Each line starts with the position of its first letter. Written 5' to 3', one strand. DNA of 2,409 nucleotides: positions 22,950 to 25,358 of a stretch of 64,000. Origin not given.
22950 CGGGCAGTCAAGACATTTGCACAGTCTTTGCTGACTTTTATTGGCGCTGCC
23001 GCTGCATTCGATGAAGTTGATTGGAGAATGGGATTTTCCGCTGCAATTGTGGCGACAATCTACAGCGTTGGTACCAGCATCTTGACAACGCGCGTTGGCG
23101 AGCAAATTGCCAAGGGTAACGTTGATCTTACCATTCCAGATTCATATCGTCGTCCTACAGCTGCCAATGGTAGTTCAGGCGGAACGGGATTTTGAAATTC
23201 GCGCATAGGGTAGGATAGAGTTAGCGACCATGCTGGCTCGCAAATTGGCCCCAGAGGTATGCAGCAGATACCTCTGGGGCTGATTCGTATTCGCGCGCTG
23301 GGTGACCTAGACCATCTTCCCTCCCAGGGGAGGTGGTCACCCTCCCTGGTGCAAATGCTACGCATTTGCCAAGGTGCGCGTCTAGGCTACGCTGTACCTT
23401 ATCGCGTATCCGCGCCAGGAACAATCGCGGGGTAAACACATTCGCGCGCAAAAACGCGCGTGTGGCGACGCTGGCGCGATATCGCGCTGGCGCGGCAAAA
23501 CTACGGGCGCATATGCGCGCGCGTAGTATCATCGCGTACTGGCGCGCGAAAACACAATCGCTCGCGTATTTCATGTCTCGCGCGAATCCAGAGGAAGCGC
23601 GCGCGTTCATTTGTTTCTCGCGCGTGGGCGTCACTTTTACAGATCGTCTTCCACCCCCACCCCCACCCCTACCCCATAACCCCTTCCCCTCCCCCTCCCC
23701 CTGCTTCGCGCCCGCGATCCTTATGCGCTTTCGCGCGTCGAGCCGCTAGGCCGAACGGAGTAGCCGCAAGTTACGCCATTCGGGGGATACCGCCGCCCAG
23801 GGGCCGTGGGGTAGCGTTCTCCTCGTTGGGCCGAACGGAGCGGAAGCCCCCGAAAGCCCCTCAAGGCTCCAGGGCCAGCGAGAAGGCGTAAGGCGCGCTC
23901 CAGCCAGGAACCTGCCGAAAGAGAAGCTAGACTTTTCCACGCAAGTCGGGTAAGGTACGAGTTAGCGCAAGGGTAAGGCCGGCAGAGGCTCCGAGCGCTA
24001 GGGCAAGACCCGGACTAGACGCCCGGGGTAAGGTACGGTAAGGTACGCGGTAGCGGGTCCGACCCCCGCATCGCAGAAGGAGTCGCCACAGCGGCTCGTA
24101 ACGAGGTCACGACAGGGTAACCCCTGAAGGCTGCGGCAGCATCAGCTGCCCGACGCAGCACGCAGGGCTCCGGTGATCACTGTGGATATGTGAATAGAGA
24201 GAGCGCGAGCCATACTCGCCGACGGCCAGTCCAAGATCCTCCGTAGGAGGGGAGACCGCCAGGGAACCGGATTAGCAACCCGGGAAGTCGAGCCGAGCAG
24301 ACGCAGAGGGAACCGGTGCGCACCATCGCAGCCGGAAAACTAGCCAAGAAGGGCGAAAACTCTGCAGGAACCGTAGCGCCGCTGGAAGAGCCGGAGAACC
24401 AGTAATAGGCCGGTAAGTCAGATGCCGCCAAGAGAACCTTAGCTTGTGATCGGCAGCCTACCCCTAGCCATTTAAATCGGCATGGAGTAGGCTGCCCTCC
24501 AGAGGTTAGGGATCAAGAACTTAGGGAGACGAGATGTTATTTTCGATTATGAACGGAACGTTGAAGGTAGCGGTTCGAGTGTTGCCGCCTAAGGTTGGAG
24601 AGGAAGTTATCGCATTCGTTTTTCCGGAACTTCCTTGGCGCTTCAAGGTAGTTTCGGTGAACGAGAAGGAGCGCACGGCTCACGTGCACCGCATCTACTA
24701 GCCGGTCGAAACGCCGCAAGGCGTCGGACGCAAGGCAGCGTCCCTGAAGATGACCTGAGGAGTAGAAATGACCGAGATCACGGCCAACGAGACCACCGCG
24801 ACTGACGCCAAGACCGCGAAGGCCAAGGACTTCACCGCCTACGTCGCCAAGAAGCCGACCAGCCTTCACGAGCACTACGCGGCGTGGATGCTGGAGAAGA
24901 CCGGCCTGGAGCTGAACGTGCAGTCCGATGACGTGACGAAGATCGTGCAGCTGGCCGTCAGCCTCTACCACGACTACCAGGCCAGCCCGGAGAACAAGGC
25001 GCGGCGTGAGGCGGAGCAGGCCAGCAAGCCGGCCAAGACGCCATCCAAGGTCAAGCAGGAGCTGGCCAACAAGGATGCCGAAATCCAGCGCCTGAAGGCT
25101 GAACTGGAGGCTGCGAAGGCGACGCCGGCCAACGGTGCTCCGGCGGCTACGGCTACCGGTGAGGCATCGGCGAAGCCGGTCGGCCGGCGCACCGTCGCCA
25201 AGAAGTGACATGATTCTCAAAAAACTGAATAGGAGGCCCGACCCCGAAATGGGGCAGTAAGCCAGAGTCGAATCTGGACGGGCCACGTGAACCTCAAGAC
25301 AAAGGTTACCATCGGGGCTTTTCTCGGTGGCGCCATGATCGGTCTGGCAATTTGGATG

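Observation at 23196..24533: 1.34-kb ORF-free, GC-rich modular block at the late/early gene boundary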

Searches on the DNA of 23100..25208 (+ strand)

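Call 7: search_rna_families(source=window, start=23100, end=24800, threshold=evalue, max_evalue=10, show_alignments=2)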
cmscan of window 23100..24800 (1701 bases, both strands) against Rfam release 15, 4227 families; matches with E-value up to 10: 8.
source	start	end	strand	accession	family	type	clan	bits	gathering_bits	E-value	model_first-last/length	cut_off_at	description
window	24412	24514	-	RF03062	xerDC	Cis-reg;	-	23.3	72.5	0.39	1-126/126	no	xerDC RNA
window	23434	23571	-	RF00512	Leu_leader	Cis-reg; leader;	-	20.6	50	0.25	1-148/148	no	Leucine operon leader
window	23238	23289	-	RF00365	mir-BHRF1-1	Gene; miRNA;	-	18.1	95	3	1-66/66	no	mir-BHRF1-1 microRNA precursor family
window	23545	23611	+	RF02702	AgvB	Gene; sRNA;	-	16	56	6.8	1-62/62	no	Anti GcvB sRNA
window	23245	23284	+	RF04252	mir-8186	Gene; miRNA;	-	15.5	80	7.8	1-61/61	no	mir-8186 microRNA precursor family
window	24709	24782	-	RF02466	Ms_AS-8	Gene; sRNA;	-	14.6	48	9.7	1-74/74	no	Actinobacteria sRNA Ms_AS-8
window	23440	23574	+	RF02690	BTH_s1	Gene; sRNA;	-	13.9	74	1.9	1-205/205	no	Burkholderia sRNA 1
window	23464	23585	+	RF02400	Hsp83_3_UTR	Cis-reg;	-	9.2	90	7.8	1-470/470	no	Heat shock protein 83 3' UTR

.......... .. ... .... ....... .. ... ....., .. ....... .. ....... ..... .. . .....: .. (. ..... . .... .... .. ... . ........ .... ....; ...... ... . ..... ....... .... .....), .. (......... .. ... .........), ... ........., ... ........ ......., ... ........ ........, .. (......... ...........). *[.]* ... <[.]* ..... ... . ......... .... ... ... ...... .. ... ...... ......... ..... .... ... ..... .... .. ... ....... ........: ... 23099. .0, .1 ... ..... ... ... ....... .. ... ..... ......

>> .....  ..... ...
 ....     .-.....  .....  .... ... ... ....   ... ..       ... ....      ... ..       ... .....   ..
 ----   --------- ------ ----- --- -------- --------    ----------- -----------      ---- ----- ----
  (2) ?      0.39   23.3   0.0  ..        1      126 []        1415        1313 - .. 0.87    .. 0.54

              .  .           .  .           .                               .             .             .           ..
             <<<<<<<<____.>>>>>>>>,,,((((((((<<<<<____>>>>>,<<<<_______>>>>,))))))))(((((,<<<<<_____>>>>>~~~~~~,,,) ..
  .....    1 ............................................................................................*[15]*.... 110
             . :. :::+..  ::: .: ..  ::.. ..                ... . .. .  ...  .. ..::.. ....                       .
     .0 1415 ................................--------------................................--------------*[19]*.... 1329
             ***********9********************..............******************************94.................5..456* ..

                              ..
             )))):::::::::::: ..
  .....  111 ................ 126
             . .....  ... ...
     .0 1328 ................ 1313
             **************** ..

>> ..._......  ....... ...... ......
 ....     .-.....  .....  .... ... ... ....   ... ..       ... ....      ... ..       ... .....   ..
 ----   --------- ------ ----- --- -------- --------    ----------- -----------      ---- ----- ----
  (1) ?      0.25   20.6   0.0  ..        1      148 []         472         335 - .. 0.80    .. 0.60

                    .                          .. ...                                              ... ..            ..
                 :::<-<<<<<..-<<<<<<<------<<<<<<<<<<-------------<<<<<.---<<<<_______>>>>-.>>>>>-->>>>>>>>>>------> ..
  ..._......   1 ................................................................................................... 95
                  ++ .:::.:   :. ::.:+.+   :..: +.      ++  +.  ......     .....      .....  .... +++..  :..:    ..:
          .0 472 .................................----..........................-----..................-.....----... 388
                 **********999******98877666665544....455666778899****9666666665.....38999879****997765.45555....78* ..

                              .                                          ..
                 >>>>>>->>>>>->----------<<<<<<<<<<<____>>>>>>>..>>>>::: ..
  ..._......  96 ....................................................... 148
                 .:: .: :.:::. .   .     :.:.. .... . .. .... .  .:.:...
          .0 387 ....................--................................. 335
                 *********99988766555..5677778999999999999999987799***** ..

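Call 8: search_dna_similar(query=window:23100-24800:+, collection=phages, mode=distant, max_rows=30)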
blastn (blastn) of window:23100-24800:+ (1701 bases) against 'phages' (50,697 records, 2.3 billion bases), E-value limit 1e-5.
No match.

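Call 69: search_rna_families(sources=[L002, L003, L047, L050, L005, L006, L053], threshold=evalue, max_evalue=5)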
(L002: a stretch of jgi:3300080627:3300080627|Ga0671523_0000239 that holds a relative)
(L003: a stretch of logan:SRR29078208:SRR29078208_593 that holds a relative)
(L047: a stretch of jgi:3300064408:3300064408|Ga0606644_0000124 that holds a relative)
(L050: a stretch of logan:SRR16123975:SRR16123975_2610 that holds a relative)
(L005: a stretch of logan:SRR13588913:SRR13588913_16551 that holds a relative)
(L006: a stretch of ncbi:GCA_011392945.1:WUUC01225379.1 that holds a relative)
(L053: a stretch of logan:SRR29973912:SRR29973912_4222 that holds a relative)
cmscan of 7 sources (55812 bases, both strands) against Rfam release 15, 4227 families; matches with E-value up to 5: 14.
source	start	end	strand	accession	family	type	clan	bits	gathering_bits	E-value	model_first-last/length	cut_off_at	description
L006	3075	3146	+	RF00005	tRNA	Gene; tRNA;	CL00001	72.9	29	4.4e-14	1-71/71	no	tRNA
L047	6731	6803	+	RF00005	tRNA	Gene; tRNA;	CL00001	71.8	29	8.8e-14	1-71/71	no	tRNA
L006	4204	4276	+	RF00005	tRNA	Gene; tRNA;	CL00001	70.6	29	1.9e-13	1-71/71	no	tRNA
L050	6329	6402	+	RF00005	tRNA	Gene; tRNA;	CL00001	70.4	29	2.1e-13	1-71/71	no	tRNA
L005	3738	3810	+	RF00005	tRNA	Gene; tRNA;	CL00001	69.9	29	3e-13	1-71/71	no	tRNA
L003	7424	7496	+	RF00005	tRNA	Gene; tRNA;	CL00001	68.8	29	5.7e-13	1-71/71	no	tRNA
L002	9059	9131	+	RF00005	tRNA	Gene; tRNA;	CL00001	67.2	29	1.6e-12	1-71/71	no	tRNA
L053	1496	1558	+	RF02276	Hammerhead_II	Gene; ribozyme;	CL00010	30.2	37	0.037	1-66/66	no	Hammerhead ribozyme (type II)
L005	3738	3811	-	RF04354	Plastid-ycf2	Cis-reg;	-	29.5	65.7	0.044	1-75/75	no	Plastid-ycf2 5UTR RNA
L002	1697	1806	+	RF02856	30_292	Gene; sRNA;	-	26.2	112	1.3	1-115/115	no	Leptospira sRNA 30_292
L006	4204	4277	-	RF04354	Plastid-ycf2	Cis-reg;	-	26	65.7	0.39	1-75/75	no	Plastid-ycf2 5UTR RNA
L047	6731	6804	-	RF04354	Plastid-ycf2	Cis-reg;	-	25.3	65.7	0.59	1-75/75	no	Plastid-ycf2 5UTR RNA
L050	6329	6403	-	RF04354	Plastid-ycf2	Cis-reg;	-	23.7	65.7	1.6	1-75/75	no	Plastid-ycf2 5UTR RNA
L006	4268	4481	+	RF01673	PhrS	Gene; sRNA;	-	17.7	37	3.5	1-212/212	no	PhrS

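Call 72: build_rna_model(alignment_id=A5)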
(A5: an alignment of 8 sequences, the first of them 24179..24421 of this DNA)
Model R1 built from alignment A5 (8 sequences, 310 columns); structure: RNAalifold consensus.
model positions 250; base pairs 38; branch points 5; effective number of sequences 1.61; information 0.589 bits per position. Calibrated on 0.2 Mb of random sequence (short: E-values are rough).
structure used (alignment columns):
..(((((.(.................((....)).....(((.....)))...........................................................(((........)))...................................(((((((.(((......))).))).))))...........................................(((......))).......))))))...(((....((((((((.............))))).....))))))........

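Call 73: search_with_rna_model(model_id=R1, sources=[window, L054, L055, L021, L035, L007, L013], max_evalue=10)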
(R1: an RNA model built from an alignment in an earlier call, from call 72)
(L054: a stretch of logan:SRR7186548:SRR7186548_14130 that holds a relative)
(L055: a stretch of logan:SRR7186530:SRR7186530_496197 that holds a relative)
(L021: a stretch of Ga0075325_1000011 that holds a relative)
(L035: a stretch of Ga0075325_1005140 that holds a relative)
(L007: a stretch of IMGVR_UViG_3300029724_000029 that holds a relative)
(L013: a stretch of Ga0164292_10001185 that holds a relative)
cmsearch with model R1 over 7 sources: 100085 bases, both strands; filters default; matches with E-value up to 10: 2.
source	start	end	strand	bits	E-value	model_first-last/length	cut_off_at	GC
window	24179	24421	+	237.8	2.7e-74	1-250/250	no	0.6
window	53204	53273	+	7.6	0.33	1-250/250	no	0.47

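Call 78: search_with_rna_model(model_id=R1, sources=[L067], max_evalue=10, filters=off)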
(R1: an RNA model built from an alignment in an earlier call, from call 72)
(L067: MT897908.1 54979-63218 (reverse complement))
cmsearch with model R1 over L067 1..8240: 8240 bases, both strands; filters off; matches with E-value up to 10: 34.
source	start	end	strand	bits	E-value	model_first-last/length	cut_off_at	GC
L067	3830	3850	-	4.2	0.33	211-231/250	no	0.76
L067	7539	7632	+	1.9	1.8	1-250/250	no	0.65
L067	6228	6254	-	1.8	1.8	137-163/250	no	0.67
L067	7054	7081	-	1.8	1.8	136-164/250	no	0.57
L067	6786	6797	-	1.8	1.9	172-183/250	no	0.75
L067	1384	1395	-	1.6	2.1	172-183/250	no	0.83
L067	2281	2301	+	1.5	2.3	140-160/250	no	0.67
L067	4870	4946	+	1.3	2.6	1-250/250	no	0.71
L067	5288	5301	-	1.2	2.9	170-183/250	no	0.71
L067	2595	2608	-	1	3.3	92-105/250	no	0.71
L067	6145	6152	+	1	3.4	25-32/250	no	0.88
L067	1295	1306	+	0.9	3.7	172-183/250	no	0.83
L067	2051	2101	+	0.8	3.8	136-183/250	no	0.76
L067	2547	2573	+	0.7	4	137-163/250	no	0.63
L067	1771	1792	+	0.6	4.3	140-160/250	no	0.82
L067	5433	5455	+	0.5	4.8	139-161/250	no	0.61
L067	3643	3655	+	0.4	5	36-48/250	no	0.77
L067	7672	7687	-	0.4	5.1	33-48/250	no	0.62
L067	3491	3509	-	0.3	5.4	137-163/250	no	0.74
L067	5378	5391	+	0.3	5.6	35-48/250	no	0.43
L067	7832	7906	+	0.3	5.6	1-250/250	no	0.68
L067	203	216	+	0.1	6.2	35-48/250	no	0.64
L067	2322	2336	-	0.1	6.4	33-48/250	no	0.4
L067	3443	3455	+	0.1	6.6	215-227/250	no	0.54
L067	5784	5831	+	-0.1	7.2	1-250/250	no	0.77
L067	5214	5263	+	-0.1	7.3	130-183/250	no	0.72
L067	5588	5637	+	-0.1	7.4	1-250/250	no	0.78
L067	2280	2300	-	-0.1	7.6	140-160/250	no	0.67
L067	6261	6283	-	-0.1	7.6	139-161/250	no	0.7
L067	2447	2471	+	-0.3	8.3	138-162/250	no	0.76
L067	5531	5547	-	-0.3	8.6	89-105/250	no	0.71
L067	8090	8104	-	-0.3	8.7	214-228/250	no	0.6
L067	823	852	+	-0.4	9.4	136-164/250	no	0.73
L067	3401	3435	-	-0.5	9.6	136-164/250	no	0.74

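Call 89: search_with_rna_model(model_id=R1, sources=[window, L002, L003, L005, L006, L047, L053, L050, L068, L069, L070], max_evalue=0.01, make_alignment=true)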
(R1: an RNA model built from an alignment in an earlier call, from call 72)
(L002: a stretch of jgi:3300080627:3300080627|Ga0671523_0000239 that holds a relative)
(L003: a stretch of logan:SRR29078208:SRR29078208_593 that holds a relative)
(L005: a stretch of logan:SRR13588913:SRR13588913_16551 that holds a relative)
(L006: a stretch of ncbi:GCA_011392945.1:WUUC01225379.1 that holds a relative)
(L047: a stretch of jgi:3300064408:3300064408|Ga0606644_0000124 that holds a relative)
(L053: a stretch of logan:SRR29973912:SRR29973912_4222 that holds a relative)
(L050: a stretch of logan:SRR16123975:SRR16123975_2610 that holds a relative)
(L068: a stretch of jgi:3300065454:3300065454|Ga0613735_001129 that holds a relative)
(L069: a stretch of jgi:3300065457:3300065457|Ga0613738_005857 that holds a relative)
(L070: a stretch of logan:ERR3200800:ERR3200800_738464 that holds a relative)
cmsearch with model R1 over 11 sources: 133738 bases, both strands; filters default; matches with E-value up to 0.01: 11.
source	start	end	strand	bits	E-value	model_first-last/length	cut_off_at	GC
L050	3584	3857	+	245.5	1.3e-76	1-250/250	no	0.55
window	24179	24421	+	237.8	3.6e-74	1-250/250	no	0.6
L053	332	612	+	231.6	3.2e-72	1-250/250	no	0.58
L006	803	1058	+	230.4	7.6e-72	1-250/250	no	0.59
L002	4626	4876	+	224.1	7.7e-70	1-250/250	no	0.57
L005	543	779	+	214.2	1.1e-66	1-250/250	no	0.61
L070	790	1042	+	212.6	3.6e-66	1-250/250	no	0.62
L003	4611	4825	+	208.4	7.5e-65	1-250/250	no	0.58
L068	2586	2860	+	199.4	5.5e-62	1-250/250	no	0.6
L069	497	771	+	199.4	5.5e-62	1-250/250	no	0.6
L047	3643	3892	+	195.6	8.9e-61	1-250/250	no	0.6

Alignment A6: 11 matches aligned to the model, 306 columns, each read 5' to 3' on its own strand. Consensus structure (alignment columns), stored with it:
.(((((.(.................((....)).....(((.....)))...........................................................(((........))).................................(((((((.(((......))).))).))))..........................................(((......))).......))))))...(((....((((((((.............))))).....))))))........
